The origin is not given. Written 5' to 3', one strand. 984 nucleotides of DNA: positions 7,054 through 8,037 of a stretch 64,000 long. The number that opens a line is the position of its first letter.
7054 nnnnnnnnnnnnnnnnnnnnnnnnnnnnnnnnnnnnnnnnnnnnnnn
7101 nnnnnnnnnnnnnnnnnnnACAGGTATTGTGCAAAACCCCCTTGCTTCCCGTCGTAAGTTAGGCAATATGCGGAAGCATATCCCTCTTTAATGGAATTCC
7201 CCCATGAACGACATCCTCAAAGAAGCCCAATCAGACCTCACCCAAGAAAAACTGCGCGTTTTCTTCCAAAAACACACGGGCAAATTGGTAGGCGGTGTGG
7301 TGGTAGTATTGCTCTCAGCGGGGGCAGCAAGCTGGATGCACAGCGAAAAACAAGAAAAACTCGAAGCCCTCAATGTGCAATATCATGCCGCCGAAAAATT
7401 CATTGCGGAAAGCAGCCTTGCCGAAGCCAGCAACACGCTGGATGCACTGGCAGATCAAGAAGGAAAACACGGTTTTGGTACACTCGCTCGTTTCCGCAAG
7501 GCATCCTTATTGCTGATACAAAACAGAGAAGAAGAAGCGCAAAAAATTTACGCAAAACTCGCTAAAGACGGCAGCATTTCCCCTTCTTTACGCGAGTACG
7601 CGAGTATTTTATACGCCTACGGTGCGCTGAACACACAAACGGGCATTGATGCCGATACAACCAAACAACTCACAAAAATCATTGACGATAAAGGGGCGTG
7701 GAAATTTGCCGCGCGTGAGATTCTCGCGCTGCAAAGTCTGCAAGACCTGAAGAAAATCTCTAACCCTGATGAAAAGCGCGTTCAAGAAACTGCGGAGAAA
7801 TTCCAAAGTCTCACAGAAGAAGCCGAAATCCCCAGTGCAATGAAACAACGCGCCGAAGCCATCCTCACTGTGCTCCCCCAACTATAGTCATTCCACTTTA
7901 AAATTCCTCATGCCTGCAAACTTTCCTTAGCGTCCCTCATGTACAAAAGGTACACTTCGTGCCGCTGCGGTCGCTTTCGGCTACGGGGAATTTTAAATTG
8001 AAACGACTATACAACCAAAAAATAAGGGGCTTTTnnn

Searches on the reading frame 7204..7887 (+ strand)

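Call 76: search_protein_families(library=pfam, proteins=[window:7204-7887:+], max_evalue=0.001)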
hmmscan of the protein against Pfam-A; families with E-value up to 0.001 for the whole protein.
window:7204-7887:+ (227 aa): 1 family
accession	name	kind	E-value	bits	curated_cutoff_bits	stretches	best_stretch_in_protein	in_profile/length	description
PF09976.15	TPR_21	-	0.00023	21.4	25.5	1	20-123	3-106/193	Tetratricopeptide repeat-like domain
